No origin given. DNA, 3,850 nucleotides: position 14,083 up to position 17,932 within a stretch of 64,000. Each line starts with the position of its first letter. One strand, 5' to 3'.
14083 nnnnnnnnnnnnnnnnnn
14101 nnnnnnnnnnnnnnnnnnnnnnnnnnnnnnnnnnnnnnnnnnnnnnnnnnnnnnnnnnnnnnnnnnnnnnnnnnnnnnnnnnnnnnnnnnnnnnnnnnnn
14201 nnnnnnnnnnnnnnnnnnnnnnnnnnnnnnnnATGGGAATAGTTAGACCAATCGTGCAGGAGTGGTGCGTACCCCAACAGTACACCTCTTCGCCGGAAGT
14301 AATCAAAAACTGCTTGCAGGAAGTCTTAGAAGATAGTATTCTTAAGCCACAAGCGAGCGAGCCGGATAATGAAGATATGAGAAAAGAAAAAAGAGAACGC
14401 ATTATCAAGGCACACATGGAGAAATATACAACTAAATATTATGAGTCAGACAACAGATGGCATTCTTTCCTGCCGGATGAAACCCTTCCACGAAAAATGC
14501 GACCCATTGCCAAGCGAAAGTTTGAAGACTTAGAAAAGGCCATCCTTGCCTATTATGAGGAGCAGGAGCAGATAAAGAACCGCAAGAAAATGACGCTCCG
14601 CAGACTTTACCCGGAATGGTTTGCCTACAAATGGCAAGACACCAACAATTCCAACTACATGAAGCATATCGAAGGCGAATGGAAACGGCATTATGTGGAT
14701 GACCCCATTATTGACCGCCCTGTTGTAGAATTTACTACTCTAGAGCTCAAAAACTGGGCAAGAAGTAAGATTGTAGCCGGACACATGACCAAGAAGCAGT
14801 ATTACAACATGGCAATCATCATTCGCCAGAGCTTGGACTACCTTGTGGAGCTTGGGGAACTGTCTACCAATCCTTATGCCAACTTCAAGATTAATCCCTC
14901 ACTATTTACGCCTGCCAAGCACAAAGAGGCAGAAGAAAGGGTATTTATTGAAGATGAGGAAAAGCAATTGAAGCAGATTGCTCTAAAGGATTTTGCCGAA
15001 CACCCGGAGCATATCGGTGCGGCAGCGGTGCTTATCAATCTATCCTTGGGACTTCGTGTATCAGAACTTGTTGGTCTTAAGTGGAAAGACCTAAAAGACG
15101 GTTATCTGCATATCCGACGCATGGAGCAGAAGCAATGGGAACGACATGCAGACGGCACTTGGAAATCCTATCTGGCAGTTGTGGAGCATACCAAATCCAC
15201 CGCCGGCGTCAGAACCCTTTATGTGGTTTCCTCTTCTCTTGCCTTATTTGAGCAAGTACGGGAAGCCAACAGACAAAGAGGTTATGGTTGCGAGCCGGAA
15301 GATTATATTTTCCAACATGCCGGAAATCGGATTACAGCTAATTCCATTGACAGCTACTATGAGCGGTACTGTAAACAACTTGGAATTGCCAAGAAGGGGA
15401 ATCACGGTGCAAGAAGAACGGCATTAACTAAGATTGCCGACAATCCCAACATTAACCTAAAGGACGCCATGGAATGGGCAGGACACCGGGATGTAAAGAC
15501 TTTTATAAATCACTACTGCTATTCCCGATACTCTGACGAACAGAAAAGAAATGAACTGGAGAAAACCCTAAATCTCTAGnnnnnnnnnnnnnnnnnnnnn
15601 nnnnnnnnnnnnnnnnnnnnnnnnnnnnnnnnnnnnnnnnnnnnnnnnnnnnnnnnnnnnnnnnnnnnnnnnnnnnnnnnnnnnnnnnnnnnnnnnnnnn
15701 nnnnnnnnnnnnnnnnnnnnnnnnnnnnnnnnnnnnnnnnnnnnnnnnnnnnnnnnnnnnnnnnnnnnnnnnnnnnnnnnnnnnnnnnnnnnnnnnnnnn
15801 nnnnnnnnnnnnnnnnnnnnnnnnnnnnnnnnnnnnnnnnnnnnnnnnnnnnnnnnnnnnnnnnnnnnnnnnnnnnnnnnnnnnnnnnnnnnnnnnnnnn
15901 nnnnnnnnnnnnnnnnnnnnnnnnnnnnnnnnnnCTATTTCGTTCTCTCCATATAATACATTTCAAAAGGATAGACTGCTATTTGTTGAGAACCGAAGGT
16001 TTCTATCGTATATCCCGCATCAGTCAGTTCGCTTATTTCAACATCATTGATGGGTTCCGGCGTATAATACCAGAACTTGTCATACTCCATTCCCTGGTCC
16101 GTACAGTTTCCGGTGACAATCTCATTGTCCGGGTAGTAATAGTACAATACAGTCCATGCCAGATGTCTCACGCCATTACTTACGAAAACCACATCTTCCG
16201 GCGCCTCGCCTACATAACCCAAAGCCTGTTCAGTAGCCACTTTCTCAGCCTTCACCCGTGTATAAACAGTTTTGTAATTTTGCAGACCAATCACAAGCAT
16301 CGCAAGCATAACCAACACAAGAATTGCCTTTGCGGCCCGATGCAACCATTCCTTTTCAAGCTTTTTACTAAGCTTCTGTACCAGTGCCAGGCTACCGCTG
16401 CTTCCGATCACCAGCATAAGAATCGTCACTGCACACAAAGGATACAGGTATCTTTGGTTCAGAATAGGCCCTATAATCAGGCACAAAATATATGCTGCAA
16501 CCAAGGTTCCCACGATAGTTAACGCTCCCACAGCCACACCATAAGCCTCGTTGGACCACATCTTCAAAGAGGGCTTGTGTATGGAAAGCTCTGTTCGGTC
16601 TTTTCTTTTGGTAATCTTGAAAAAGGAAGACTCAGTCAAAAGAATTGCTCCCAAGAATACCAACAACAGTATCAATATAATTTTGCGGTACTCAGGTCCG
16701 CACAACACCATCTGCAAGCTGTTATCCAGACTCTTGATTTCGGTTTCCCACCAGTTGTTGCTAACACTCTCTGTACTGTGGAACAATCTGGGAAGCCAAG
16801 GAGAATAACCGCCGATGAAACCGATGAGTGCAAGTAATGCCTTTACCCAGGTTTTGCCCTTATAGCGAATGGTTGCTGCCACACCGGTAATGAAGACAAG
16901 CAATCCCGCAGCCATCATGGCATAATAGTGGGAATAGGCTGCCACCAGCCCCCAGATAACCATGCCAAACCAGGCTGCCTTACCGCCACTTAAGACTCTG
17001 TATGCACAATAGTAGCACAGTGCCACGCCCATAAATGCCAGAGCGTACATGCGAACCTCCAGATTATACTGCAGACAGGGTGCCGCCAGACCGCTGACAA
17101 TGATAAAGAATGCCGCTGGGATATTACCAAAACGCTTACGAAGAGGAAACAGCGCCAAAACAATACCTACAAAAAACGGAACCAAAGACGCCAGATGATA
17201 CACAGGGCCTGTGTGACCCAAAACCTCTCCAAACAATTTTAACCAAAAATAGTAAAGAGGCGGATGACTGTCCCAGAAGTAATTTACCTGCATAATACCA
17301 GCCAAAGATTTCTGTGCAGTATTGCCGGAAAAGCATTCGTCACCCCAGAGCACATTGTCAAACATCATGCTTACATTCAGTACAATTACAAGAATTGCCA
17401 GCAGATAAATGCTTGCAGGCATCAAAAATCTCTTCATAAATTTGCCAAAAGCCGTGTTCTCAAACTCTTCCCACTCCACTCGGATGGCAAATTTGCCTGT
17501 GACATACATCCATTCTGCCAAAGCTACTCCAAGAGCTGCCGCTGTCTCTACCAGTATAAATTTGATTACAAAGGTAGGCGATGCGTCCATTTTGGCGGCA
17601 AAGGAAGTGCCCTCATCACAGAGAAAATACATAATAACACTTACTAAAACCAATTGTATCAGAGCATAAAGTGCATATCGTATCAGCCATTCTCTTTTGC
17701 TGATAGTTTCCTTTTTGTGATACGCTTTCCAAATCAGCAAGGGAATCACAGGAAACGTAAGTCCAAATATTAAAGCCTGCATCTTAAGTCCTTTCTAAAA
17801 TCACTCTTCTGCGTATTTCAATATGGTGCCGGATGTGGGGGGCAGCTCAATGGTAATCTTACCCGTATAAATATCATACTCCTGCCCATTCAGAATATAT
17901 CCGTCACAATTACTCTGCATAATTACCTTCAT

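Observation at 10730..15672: Minimal 4.9-kb integrative islet in the 3' end of tRNA-Leu(UAA)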

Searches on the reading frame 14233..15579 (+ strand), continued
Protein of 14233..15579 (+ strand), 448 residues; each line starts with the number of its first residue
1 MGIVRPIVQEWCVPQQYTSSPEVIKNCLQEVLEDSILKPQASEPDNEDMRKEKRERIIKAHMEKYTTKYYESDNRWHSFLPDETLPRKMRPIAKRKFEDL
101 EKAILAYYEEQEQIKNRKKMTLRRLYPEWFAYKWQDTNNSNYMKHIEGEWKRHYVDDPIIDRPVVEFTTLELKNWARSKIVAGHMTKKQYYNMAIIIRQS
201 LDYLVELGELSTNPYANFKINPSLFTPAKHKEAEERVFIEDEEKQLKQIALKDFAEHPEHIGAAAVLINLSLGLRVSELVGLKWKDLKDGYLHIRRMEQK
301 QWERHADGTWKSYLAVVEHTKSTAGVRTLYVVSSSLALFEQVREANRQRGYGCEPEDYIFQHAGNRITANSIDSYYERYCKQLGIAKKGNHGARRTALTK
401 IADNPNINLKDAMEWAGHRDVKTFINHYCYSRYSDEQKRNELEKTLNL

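Call 50: search_protein_families(library=pfam, proteins=[L003:5249-7084:-, L003:7839-9191:-, L001:5693-6730:-], max_evalue=0.001)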
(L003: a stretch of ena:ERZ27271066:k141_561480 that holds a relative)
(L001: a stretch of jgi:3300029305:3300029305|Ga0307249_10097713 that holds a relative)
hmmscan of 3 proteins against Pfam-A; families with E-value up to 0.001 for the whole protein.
L003:5249-7084:- (611 aa): 1 family
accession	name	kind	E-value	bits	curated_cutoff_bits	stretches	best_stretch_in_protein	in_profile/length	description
PF24389.1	ORC-CDC6-like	-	0.00049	19.4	27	1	26-69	14-55/571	ORC-CDC6-like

L003:7839-9191:- (450 aa): 1 family
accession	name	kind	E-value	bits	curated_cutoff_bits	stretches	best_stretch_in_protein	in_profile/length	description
PF21196.3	PcrA_UvrD_tudor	-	6.2e-05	23.2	23.9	0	7-27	2-22/48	PcrA/UvrD tudor domain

L001:5693-6730:- (345 aa): 0 families

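Call 51: search_protein_families(library=padloc, proteins=[L026:6227-7801:-, L026:7894-8901:-, L003:5249-7084:-, L003:7839-9191:-, L001:5693-6730:-, L037:7035-7913:-], max_evalue=0.01)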
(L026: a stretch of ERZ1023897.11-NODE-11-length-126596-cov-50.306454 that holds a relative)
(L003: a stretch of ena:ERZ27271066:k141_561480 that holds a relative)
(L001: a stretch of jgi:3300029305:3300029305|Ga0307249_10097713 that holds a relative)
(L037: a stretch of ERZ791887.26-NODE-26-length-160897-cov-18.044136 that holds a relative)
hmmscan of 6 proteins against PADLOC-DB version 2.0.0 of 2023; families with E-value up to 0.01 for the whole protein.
L026:6227-7801:- (524 aa): 0 families

L026:7894-8901:- (335 aa): 1 family
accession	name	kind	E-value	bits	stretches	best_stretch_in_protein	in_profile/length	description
PDLC00944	Cas4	-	0.0035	15.6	1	51-146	4-90/177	Cas4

L003:5249-7084:- (611 aa): 0 families

L003:7839-9191:- (450 aa): 0 families

L001:5693-6730:- (345 aa): 0 families

L037:7035-7913:- (292 aa): 9 families
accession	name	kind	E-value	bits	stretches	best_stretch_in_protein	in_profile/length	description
PDLC00407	ThsA1|ThsA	-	4.8e-21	72.9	1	101-254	90-243/478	STALD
PDLC00409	ThsA1|ThsA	-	4.4e-18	63.5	1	102-236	92-226/242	STALD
PDLC03856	LmuA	-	3.8e-13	47.4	1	39-275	33-269/433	-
PDLC04968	PDC-S25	-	7.5e-08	29.8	1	158-219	179-240/517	-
PDLC00412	ThsA1|ThsA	-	5e-06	23.9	1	183-242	5-65/314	STALD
PDLC04967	PDC-S25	-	1.1e-05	22.7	1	114-226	146-257/528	-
PDLC04167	Dsr1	-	1.1e-05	21.4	1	102-276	108-286/1248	-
PDLC05060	PDC-S65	-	0.0012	15.8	1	92-205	25-135/503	-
PDLC02184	Dsr2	-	0.0023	14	1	110-212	114-213/1222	-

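Call 65: find_related_loci(query=A3, collection=viral_contigs, flank=10000)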
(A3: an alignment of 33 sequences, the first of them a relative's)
Query A3 (448 aa) in viral_contigs; peptide patterns used: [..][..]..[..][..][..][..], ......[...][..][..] (x = any residue, [..] = any of these).
309 stretches matched a pattern; 22 encode a relative of the query (tblastn E <= 1e-3); 22 distinct loci.
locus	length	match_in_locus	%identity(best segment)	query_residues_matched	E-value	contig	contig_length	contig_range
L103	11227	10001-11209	34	49-447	3e-71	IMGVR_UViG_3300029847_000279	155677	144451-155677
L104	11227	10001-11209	34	49-447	3e-71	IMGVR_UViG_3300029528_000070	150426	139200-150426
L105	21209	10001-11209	34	49-447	4e-71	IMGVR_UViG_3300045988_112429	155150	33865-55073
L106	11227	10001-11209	34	49-447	3e-71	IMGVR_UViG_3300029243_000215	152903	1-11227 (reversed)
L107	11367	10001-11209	34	49-447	3e-71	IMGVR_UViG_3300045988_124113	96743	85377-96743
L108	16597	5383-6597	34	48-446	1e-70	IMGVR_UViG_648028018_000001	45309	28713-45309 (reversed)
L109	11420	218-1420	34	51-447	4e-69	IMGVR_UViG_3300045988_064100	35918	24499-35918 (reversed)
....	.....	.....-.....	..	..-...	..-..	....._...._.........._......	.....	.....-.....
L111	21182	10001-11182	33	28-432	1e-65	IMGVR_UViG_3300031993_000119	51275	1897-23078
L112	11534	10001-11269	31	30-447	2e-55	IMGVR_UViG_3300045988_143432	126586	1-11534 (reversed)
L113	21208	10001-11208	36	49-447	2e-59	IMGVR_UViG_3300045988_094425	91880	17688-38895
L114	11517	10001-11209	34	49-447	3e-71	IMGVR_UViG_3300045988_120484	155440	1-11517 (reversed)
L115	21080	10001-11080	32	69-431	1e-55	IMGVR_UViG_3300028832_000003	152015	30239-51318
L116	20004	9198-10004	27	75-397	2e-23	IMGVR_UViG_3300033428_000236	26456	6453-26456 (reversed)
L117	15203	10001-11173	23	19-447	7e-23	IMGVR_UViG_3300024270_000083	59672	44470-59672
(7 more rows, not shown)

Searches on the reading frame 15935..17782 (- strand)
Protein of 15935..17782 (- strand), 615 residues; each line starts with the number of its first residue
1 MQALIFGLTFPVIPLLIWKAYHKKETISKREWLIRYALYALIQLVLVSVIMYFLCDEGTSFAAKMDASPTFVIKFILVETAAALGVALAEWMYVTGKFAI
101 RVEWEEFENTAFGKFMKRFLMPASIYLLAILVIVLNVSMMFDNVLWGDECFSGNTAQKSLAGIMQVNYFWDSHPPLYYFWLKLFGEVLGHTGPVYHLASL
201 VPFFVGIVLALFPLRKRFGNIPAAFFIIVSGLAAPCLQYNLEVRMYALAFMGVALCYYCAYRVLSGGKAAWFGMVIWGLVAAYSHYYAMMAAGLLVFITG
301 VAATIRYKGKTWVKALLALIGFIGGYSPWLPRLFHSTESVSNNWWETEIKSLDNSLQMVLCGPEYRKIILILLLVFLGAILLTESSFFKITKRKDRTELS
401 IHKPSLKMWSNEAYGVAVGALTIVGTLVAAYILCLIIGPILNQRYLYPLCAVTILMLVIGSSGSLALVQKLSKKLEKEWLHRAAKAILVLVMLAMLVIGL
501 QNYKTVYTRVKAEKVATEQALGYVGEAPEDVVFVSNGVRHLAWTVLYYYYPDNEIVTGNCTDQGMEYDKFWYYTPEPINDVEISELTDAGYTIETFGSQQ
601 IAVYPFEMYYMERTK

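Call 10: find_encoding_contigs(protein=window:15935-17782:-, flank=10000, max_places=10)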
Protein window:15935-17782:- (615 aa): no gene with exactly this product is on record in the collection.

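Call 19: find_related_loci(query=window:15935-17782:-, collection=genome_contigs, flank=10000)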
Query window:15935-17782:- (615 aa) in genome_contigs; peptide patterns used: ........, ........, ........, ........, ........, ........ (x = any residue, [..] = any of these).
28 stretches matched a pattern; 3 encode a relative of the query (tblastn E <= 1e-3); 3 distinct loci.
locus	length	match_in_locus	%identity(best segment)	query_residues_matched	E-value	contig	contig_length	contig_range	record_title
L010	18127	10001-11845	69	1-615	0e+0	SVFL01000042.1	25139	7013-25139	MAG: Lachnospiraceae bacterium isolate SIG331 NODE_38764_length_25139_cov_3.101471, whole genome shotgun sequence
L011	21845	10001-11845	69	1-615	0e+0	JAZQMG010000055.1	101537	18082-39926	MAG: Acetatifactor sp. isolate T1900044606_TS20190072.MAGScoT_cleanbin_000104 SGB_746_k141_1649489, whole genome shotgun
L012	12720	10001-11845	68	1-615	0e+0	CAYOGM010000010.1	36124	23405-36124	MAG TPA_asm: uncultured Acetatifactor sp. isolate SRP315200_co1_753 genome assembly, contig: NODE_1511_length_36124_cov_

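Call 50: search_protein_families(library=pfam, proteins=[L011:14380-15861:-, L011:16692-17870:+, L011:16017-16613:+, L011:17945-18817:+, L011:19502-19975:+, L010:12292-13449:+, L010:13476-13982:+], max_evalue=0.001)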
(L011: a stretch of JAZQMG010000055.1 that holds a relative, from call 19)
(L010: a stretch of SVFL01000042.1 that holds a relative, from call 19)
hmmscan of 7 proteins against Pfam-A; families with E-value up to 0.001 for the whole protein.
L011:14380-15861:- (493 aa): 1 family
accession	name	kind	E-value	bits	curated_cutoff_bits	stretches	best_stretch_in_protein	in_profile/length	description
PF06782.17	UPF0236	-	4.9e-62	210.5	24.3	1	44-417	9-387/400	Uncharacterised protein family (UPF0236)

L011:16692-17870:+ (392 aa): 0 families

L011:16017-16613:+ (198 aa): 0 families

L011:17945-18817:+ (290 aa): 0 families

L011:19502-19975:+ (157 aa): 0 families

L010:12292-13449:+ (385 aa): 1 family
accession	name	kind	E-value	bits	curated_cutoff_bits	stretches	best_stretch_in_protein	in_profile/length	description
PF13304.12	AAA_21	-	4.4e-07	30.7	27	1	60-323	1-304/304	AAA domain, putative AbiEii toxin, Type IV TA system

L010:13476-13982:+ (168 aa): 0 families

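Call 51: search_protein_families(library=padloc, proteins=[L011:16692-17870:+, L011:19502-19975:+, L010:12292-13449:+, L010:13476-13982:+], max_evalue=0.01)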
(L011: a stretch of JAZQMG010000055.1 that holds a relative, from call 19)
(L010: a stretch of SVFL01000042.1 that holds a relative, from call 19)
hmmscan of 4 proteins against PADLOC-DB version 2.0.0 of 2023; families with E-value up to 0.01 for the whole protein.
L011:16692-17870:+ (392 aa): 0 families

L011:19502-19975:+ (157 aa): 0 families

L010:12292-13449:+ (385 aa): 23 families
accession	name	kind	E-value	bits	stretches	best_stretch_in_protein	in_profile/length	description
PDLC02335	AbiLi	-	4e-29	99.7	1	6-378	42-289/326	AbiLi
PDLC04135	mad3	-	1.2e-08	32.9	2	239-323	247-328/374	mads_3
PDLC02980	AriA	-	1.3e-08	33.2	1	241-323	223-304/304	-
PDLC04426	PDC-M12A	-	6.4e-07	27.1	1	253-323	257-324/369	-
PDLC03878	NsnB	-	1.4e-06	26.3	1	44-323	7-282/345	-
PDLC04608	PDC-M38A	-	1.9e-06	25.8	1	58-186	25-154/367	-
PDLC02979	AriA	-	2.2e-06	25.7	1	13-116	1-76/373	-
PDLC00301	PtuA1|PtuA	-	1e-05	22.8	1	13-74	1-51/429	AAA ATPase domain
PDLC04164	AriA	-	2.7e-05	21.9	1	49-321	14-235/253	-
PDLC04896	PDC-S06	-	5.7e-05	19.9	1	56-95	26-62/732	-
PDLC02336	AbiLi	-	7.1e-05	20.5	1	57-323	21-294/340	AbiLi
PDLC04887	PDC-S06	-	0.00028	17.6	1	18-90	5-66/790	-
PDLC00090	GajA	-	0.00034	17.4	1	50-168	16-127/659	AAA ATPase domain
PDLC04175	HEC-01A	-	0.00035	17.7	1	53-239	20-209/363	-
PDLC04894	PDC-S06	-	0.00035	17.2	1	33-81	3-51/740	-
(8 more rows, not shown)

L010:13476-13982:+ (168 aa): 0 families

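Call 53: search_solved_structures(query=L011:19502-19975:+, max_evalue=0.01)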
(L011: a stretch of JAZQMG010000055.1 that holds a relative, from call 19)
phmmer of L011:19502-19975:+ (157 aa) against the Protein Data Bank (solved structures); distinct sequences matched with E-value up to 0.01: 1.
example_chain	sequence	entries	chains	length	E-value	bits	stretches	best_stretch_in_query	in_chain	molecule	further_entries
4rmo_A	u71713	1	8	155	4.3e-78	263.7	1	5-155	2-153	CptN Toxin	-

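Call 78: search_protein_families(library=pfam, proteins=[window:15935-17782:-], max_evalue=0.001)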
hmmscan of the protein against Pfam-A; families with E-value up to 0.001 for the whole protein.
window:15935-17782:- (615 aa): 1 family
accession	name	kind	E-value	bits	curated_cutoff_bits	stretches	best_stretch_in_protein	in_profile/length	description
PF13231.12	PMT_2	-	0.00086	20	26.1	1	172-323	1-155/160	Dolichyl-phosphate-mannose-protein mannosyltransferase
